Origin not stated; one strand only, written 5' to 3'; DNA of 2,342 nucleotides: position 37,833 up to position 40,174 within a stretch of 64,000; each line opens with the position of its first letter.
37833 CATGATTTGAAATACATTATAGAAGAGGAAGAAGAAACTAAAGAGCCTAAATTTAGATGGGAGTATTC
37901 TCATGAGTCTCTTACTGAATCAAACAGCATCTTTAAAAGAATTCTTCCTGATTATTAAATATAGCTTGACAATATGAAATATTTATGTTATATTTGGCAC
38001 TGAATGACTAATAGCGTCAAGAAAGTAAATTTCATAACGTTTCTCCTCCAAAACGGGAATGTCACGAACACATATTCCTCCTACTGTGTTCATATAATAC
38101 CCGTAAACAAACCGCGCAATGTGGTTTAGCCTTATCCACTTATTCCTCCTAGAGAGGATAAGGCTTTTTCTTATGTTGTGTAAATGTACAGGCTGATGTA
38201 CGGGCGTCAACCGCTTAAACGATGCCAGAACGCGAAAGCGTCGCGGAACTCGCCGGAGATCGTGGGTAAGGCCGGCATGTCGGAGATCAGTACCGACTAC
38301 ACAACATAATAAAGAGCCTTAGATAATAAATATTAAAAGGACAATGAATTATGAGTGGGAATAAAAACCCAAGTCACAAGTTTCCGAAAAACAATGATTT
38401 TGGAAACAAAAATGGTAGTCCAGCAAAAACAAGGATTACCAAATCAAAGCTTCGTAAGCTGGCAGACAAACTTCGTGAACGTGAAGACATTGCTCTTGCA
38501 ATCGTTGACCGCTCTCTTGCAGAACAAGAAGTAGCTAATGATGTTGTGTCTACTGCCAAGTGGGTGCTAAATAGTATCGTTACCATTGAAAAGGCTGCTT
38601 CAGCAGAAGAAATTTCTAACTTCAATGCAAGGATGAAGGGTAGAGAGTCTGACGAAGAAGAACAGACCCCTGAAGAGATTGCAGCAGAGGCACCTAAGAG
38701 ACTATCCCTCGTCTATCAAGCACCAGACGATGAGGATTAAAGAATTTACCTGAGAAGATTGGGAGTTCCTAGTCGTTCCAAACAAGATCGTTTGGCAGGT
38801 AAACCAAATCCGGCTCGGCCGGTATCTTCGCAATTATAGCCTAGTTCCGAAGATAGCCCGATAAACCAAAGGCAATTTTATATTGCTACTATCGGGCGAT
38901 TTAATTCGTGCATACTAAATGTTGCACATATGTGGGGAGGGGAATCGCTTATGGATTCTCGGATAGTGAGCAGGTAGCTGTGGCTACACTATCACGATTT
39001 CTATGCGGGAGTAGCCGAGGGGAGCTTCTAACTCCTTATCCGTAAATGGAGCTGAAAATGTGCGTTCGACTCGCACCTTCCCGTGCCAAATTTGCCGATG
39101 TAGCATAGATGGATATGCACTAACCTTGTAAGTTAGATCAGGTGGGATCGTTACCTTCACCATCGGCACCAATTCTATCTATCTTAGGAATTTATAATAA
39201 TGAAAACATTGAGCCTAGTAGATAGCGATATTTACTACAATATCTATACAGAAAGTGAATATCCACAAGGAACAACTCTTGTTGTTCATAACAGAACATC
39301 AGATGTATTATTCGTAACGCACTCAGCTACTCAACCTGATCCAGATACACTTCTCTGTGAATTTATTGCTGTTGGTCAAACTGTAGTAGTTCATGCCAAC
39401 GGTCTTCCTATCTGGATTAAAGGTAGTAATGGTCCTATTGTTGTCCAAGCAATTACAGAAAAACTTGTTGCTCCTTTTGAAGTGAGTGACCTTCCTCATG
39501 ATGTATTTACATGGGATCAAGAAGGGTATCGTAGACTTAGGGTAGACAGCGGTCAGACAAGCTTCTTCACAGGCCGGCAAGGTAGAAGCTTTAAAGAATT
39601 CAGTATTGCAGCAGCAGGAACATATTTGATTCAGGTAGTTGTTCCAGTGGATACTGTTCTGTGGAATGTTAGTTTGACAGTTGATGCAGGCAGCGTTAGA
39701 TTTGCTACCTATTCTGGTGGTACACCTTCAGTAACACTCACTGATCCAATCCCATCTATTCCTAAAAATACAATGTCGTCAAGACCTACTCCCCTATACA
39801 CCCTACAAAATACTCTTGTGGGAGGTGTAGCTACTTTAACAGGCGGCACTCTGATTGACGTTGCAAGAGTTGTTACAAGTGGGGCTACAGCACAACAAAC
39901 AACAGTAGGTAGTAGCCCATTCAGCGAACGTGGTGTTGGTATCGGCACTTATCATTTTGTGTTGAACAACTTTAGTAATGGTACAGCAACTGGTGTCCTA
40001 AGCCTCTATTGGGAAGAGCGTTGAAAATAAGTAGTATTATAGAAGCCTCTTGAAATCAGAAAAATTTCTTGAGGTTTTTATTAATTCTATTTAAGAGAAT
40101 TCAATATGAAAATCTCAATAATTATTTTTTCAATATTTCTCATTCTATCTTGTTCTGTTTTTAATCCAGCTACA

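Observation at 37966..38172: Promoter-to-terminator sRNA with three CCUCC motifs, antisense to a 15-codon hydrophobic ORF with a strong RBS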

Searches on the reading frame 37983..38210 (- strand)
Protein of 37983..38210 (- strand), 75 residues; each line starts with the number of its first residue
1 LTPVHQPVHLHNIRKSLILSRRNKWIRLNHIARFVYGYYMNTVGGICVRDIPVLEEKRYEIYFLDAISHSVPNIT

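Call 13: search_protein_families(library=phrogs, proteins=[window:37983-38210:-], max_evalue=0.01)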
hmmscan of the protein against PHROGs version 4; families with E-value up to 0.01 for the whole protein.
window:37983-38210:- (75 aa): 0 families

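Call 14: search_protein_families(library=pfam, proteins=[window:37983-38210:-], max_evalue=0.01)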
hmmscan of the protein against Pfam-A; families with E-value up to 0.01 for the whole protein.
window:37983-38210:- (75 aa): 0 families

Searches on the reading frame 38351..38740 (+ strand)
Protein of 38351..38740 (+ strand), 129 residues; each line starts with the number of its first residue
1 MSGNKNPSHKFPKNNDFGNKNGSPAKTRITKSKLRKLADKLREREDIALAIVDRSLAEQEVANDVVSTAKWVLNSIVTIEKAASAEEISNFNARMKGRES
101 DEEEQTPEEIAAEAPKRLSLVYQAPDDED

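Call 13: search_protein_families(library=phrogs, proteins=[window:38351-38740:+], max_evalue=0.01)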
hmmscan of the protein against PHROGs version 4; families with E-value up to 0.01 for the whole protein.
window:38351-38740:+ (129 aa): 0 families

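Call 14: search_protein_families(library=pfam, proteins=[window:38351-38740:+], max_evalue=0.01)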
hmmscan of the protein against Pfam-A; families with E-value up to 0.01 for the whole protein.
window:38351-38740:+ (129 aa): 0 families

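Call 18: find_related_loci(query=window:38351-38740:+, collection=viral_contigs, flank=3000)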
Query window:38351-38740:+ (129 aa) in viral_contigs; peptide patterns used: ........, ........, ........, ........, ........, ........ (x = any residue, [..] = any of these).
279 stretches matched a pattern, but none encodes a relative of the query by tblastn (E <= 1e-3).

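Call 21: search_dna_similar(query=window:38351-38740:+, collection=phages, mode=protein, max_rows=25, max_evalue=0.01)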
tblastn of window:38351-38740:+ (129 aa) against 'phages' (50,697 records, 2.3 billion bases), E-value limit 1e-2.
No match.

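Call 25: find_homologous_proteins(query=window:38351-38740:+, max_evalue=0.001)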
Query window:38351-38740:+ (129 aa): 44 proteins with E <= 0.001 among 94 candidates.
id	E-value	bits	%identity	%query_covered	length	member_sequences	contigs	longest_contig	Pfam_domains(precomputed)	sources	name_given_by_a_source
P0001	1.1e-74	266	100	100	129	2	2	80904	-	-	-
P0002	5.8e-59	215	84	98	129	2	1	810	-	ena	-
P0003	2.2e-55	204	80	98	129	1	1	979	-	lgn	-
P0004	1.9e-54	201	78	98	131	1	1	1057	-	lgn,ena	-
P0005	9.4e-54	199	79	98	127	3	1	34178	-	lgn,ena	-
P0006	4.6e-51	190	77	98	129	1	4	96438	-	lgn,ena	-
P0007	2.9e-48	181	73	98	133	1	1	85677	-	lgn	-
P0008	1.0e-40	157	64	98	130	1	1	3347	-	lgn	-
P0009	1.0e-35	140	67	81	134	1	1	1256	-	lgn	-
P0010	3.9e-35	138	64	81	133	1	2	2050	-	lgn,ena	-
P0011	6.4e-35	138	64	81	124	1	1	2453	-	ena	-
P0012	1.0e-33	134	54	98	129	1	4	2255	-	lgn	-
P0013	1.6e-32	130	60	88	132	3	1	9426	-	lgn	-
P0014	4.3e-32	129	54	98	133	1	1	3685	-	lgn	-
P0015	4.7e-32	129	57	98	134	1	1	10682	-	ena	-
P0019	3.6e-30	123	54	98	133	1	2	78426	-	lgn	-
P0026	1.5e-29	120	53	98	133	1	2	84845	-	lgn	-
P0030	1.8e-29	120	48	98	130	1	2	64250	-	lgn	-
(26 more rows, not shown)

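Call 26: find_encoding_contigs(protein=P0006, flank=3000, max_places=4)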
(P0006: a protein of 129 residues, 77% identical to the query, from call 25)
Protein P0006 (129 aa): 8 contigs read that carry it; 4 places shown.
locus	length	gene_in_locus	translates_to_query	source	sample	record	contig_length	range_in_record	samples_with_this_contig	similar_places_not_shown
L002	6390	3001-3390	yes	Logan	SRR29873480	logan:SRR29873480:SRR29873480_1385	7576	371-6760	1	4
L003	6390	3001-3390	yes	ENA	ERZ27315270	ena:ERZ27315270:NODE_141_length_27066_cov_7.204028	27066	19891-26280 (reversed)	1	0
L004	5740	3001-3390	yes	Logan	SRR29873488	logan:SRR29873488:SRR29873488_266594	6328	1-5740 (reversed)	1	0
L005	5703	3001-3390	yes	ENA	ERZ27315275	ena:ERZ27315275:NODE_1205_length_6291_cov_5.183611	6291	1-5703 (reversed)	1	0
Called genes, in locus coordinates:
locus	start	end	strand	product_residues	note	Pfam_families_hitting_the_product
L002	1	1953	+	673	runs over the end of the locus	PF13472:Lipase_GDSL_2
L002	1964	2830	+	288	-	-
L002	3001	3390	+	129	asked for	-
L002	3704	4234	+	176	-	-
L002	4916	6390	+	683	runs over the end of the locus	PF13229:Beta_helix (faint), PF24146:K1-lyase_C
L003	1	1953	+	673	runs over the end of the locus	PF13472:Lipase_GDSL_2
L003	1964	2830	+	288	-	-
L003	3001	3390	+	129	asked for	-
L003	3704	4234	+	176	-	-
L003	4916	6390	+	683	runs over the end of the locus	PF13229:Beta_helix (faint), PF24146:K1-lyase_C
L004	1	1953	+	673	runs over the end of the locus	PF13472:Lipase_GDSL_2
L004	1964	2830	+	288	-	-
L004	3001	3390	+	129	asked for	-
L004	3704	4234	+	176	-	-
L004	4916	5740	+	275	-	?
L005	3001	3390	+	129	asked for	-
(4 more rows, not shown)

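Call 27: find_encoding_contigs(protein=P0007, flank=3000, max_places=2)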
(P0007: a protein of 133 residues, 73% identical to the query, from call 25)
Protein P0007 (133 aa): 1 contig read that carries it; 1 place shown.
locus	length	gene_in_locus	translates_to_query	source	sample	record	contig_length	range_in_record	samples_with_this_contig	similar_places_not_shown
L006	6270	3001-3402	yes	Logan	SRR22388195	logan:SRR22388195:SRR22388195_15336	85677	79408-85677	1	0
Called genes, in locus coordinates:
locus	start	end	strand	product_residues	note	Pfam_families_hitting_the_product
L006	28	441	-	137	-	-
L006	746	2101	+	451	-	-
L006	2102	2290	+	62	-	-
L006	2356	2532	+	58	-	-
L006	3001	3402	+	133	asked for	-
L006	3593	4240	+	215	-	-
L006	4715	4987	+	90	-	-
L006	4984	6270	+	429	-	?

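Call 28: find_encoding_contigs(protein=P0005, flank=3000, max_places=2)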
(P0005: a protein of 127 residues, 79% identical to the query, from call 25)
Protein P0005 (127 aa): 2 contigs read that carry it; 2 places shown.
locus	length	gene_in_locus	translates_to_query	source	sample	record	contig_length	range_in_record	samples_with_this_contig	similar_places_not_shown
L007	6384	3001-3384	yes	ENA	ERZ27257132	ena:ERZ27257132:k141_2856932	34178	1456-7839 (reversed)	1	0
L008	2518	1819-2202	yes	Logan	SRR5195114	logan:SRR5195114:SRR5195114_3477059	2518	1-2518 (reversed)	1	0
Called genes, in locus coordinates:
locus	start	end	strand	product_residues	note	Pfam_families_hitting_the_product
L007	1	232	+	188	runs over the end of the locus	-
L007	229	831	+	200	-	-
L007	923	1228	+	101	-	-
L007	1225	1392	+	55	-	-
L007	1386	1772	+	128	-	PF26882:Phage_T4_Y11B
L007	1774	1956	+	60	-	-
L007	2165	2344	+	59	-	-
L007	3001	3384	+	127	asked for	-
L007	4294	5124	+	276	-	-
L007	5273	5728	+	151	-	-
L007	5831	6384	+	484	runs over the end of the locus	PF05265:DUF723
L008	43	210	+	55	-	-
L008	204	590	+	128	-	PF26882:Phage_T4_Y11B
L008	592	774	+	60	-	-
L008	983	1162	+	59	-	-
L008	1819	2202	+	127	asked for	-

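Call 33: find_encoding_contigs(protein=P0019, flank=3000, max_places=2)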
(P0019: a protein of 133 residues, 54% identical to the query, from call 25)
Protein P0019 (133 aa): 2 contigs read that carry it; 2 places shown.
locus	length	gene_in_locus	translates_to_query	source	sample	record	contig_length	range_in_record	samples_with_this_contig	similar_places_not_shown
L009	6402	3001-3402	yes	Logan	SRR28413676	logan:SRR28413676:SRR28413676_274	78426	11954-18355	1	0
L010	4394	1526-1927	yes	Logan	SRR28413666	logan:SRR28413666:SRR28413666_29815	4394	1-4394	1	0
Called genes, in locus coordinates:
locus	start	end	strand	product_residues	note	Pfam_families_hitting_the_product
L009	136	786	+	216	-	-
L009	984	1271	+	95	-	-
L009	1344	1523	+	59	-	-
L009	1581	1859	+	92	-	-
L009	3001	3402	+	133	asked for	-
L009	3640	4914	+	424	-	PF00150:Cellulase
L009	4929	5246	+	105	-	-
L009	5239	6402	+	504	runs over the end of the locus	PF01391:Collagen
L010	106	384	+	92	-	-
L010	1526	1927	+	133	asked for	-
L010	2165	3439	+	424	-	PF00150:Cellulase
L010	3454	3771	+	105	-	-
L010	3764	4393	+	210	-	?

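Call 34: find_encoding_contigs(protein=P0026, flank=3000, max_places=2)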
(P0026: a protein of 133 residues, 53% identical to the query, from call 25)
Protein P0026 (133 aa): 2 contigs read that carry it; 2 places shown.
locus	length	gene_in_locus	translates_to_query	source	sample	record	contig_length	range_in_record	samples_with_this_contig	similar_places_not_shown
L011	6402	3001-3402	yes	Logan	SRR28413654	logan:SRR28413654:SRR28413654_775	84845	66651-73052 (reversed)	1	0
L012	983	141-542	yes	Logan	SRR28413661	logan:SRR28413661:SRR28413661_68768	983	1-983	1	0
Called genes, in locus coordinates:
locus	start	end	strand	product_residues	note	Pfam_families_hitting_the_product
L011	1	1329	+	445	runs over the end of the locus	-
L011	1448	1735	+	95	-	-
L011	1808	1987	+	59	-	-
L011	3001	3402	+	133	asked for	-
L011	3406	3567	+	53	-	-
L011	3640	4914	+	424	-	PF00150:Cellulase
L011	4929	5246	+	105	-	-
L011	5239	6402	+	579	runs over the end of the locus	PF01391:Collagen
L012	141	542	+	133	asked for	-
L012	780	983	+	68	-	?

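Call 35: find_encoding_contigs(protein=P0030, flank=3000, max_places=2)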
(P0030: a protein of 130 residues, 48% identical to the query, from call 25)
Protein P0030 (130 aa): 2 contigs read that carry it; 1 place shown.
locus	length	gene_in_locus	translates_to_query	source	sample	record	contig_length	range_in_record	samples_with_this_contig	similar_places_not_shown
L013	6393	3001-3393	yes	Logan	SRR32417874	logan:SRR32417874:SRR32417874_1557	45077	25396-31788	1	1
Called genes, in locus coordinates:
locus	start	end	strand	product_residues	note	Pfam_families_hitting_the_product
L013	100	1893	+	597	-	-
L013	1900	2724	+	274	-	-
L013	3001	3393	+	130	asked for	-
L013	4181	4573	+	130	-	-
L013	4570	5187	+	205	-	-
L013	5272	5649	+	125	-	-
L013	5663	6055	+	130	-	PF19174:DUF5856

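Call 40: find_related_loci(query=A1, collection=metagenome_contigs, flank=2000)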
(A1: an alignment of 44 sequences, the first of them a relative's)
Query A1 (129 aa) in metagenome_contigs; peptide patterns used: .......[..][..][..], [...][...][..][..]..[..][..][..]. (x = any residue, [..] = any of these).
290 stretches matched a pattern; 22 encode a relative of the query (tblastn E <= 1e-3); 22 distinct loci.
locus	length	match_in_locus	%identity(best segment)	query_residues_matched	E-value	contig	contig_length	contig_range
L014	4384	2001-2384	56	4-129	3e-39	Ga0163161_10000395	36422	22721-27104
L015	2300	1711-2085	54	3-129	2e-37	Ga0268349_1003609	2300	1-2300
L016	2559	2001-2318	62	25-129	2e-37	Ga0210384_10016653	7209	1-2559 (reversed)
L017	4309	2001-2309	63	25-129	4e-37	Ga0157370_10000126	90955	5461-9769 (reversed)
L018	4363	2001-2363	56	4-122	8e-37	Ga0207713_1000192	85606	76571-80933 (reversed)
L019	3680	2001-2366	56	8-129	9e-37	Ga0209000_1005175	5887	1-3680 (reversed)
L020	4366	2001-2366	56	8-129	9e-37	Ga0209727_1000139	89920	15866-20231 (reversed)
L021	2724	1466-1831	56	8-129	2e-36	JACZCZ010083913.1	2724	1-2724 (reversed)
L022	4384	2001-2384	56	4-129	1e-36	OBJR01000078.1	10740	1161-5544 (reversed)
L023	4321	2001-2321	61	15-125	3e-36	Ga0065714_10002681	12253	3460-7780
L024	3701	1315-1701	54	3-125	7e-36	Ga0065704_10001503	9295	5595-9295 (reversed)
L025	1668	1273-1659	50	4-129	6e-36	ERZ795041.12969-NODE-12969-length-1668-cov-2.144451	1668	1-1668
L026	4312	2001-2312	59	25-129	8e-36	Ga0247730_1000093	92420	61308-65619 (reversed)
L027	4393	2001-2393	51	2-129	2e-35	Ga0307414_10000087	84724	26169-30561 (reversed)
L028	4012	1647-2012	53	8-129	2e-35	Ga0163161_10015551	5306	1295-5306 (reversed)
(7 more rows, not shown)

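Call 41: find_related_loci(query=A1, collection=viral_contigs, flank=2000)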
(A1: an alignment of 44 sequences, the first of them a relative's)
Query A1 (129 aa) in viral_contigs; peptide patterns used: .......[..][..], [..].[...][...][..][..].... (x = any residue, [..] = any of these).
131 stretches matched a pattern; 35 encode a relative of the query (tblastn E <= 1e-3); 35 distinct loci.
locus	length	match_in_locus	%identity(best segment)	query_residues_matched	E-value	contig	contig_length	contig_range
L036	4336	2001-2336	64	19-128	6e-39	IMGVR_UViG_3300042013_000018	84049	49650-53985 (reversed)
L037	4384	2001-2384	56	4-129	5e-39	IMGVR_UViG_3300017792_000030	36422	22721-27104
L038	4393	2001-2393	53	1-129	5e-39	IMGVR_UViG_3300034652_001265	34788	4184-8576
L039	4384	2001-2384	56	4-129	6e-39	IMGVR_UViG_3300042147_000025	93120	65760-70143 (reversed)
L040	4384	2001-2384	55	4-129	6e-38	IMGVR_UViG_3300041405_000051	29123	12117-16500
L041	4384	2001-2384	55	4-129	6e-38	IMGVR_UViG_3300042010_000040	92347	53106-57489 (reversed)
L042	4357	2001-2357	59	4-122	2e-37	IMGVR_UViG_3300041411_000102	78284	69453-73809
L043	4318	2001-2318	62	25-129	4e-37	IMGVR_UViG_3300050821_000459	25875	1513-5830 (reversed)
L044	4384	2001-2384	55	4-129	4e-37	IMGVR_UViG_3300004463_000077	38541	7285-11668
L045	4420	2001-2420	51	8-127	5e-37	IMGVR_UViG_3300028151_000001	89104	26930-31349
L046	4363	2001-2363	56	4-122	2e-36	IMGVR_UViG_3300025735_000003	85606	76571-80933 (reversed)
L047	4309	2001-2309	63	25-129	9e-37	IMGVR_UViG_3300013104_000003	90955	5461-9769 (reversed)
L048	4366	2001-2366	56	8-129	2e-36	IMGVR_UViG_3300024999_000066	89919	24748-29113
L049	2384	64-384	61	15-125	6e-36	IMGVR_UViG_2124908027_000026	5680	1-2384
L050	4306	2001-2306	64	27-127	7e-36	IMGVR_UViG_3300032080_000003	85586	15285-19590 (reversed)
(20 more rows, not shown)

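Call 85: find_related_loci(query=A1, collection=genome_contigs, flank=2500)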
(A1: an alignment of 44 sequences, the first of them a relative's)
Query A1 (129 aa) in genome_contigs; peptide patterns used: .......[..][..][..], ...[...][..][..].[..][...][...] (x = any residue, [..] = any of these).
200 stretches matched a pattern, but none encodes a relative of the query by tblastn (E <= 1e-3).

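Call 97: predict_structure(alignment_id=A1)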
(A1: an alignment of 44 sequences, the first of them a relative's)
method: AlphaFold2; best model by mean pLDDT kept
length: 129 residues; sequences in the alignment: 44
mean_pLDDT: 72.7   pTM: 0.48
mean pLDDT of the five models: 72.7, 71.6, 71.4, 70.5, 69.7
residues with pLDDT >= 90: 47; 70-90: 20; 50-70: 41; < 50: 21
segments of 3 or more residues with pLDDT < 50: 1-10, 12-14, 127-129
pLDDT, mean of each block of 10 residues (from residue 1): 45 48 58 89 95 93 94 95 88 70 59 58 50
secondary structure, 60 per line:
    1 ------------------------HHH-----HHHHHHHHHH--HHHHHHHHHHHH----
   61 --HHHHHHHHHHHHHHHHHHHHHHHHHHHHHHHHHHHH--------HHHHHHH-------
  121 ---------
elements in order: H33-42 H45-56 H63-98 H107-113

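Call 99: fold_search(model_id=the predicted structure, library=pdb)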
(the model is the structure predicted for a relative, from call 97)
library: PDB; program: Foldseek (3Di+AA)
matches with E <= 10: 162; with E <= 0.001: 0
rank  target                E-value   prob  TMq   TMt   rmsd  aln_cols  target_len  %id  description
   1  8k9c_B                1.6e+00  0.51  0.32  0.23   4.6        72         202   15  Structure of human Caprin-2 HR1 domain (released 2024-08-21)
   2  5c0w_L                1.8e+00  0.51  0.37  0.41   4.7        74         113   11  Structure of a 12-subunit nuclear exosome complex bound to single-stranded RNA substrates (released 2015-07-29)
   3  9c7z_A                1.9e+00  0.66  0.38  0.63   3.0        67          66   16  Hallucinated C3 protein assembly HALC3_919 (released 2025-05-21)
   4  3qo7                  2.4e+00  0.63  0.37  0.12   3.1        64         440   22  Crystal structure of the seryl-tRNA synthetase from Candida albicans (released 2011-08-03)
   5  5zeb_Z                2.4e+00  0.38  0.29  0.50   4.5        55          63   20  M. Smegmatis P/P state 70S ribosome structure (released 2018-09-26)
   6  5t2a_i                2.9e+00  0.25  0.39  0.40  12.4        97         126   18  CryoEM structure of the Leishmania donovani 80S ribosome at 2.9 Angstrom resolution (released 2017-01-25)
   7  5hva_C                3.0e+00  0.15  0.26  0.25   4.9        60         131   17  Crystal structure of DR2231 in complex with dUMPNPP and magnesium. (released 2016-10-26)
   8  2yf3_F                3.0e+00  0.15  0.25  0.23   5.0        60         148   17  Crystal structure of DR2231, the MazG-like protein from Deinococcus radiodurans, complex with manganese (released 2011-07-06)
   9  6iok_I                3.0e+00  0.13  0.26  0.13   4.8        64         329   12  Cryo-EM structure of multidrug efflux pump MexAB-OprM (0 degree state) (released 2019-04-03)
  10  5ofa_B                3.2e+00  0.15  0.23  0.08   5.8        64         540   20  Crystal structure of human MORC2 (residues 1-603) with spinal muscular atrophy mutation T424R (released 2018-02-14)
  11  2yfc_D                3.2e+00  0.14  0.26  0.25   4.9        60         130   17  STRUCTURAL AND FUNCTIONAL INSIGHTS OF DR2231 PROTEIN, THE MAZG-LIKE NUCLEOSIDE TRIPHOSPHATE PYROPHOSPHOHYDROLASE FROM  (released 2011-07-06)
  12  2yfc_B                3.2e+00  0.14  0.26  0.25   4.9        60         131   17  STRUCTURAL AND FUNCTIONAL INSIGHTS OF DR2231 PROTEIN, THE MAZG-LIKE NUCLEOSIDE TRIPHOSPHATE PYROPHOSPHOHYDROLASE FROM  (released 2011-07-06)
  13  8qcq_Y                3.4e+00  0.30  0.31  0.52   3.9        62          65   13  B. subtilis ApdA-stalled ribosomal complex (released 2024-03-20)
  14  7msc_Y                3.4e+00  0.28  0.27  0.45   6.0        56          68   21  Mtb 70SIC in complex with MtbEttA at Pre_R0 state (released 2022-02-02)
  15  7qep_O5               3.4e+00  0.23  0.32  0.34   6.0        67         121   27  Cryo-EM structure of the ribosome from Encephalitozoon cuniculi (released 2022-02-09)
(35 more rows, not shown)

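Call 100: find_encoding_contigs(protein=P0004, flank=1500, max_places=2)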
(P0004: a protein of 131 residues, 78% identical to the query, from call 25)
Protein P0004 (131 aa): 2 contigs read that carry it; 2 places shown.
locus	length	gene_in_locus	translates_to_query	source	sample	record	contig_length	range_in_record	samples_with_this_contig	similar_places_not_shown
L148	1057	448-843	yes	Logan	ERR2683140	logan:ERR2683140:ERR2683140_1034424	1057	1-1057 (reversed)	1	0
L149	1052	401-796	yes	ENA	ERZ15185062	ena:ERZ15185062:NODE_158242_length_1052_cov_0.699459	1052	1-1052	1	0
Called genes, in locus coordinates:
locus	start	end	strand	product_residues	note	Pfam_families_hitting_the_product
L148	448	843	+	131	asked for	-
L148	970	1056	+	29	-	?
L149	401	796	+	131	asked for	-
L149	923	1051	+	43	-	?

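Call 101: find_encoding_contigs(protein=P0003, flank=1500, max_places=2)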
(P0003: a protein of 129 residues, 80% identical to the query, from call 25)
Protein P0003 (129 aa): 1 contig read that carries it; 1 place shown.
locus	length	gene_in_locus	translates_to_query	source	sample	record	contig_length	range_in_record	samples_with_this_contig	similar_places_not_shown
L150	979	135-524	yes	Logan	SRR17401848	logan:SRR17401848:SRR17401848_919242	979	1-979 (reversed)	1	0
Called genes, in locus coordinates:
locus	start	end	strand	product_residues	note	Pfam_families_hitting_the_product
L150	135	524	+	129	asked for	-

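Call 102: find_encoding_contigs(protein=P0008, flank=1500, max_places=2)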
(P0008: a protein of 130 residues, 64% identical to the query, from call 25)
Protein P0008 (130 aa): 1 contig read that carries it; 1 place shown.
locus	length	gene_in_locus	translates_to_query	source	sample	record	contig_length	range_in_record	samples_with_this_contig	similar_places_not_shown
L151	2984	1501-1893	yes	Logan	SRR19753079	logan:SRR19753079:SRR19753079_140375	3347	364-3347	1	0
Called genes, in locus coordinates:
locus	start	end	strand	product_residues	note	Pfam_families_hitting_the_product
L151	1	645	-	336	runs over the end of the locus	?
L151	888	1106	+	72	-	-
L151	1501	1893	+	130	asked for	-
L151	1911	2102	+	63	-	-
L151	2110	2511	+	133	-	-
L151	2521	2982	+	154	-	?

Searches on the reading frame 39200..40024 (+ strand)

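Call 13: search_protein_families(library=phrogs, proteins=[window:39200-40024:+], max_evalue=0.01)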
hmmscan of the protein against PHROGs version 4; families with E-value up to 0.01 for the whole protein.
window:39200-40024:+ (274 aa): 3 families
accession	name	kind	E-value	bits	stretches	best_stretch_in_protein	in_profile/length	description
phrog_13935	-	unknown function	4.2e-30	105.9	1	100-274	8-184/188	-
phrog_4770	-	unknown function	3.3e-08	34.7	1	10-84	13-93/94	-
phrog_38586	-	unknown function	0.0068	17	1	124-199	19-95/158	-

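Call 14: search_protein_families(library=pfam, proteins=[window:39200-40024:+], max_evalue=0.01)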
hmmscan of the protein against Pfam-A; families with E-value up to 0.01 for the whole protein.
window:39200-40024:+ (274 aa): 0 families
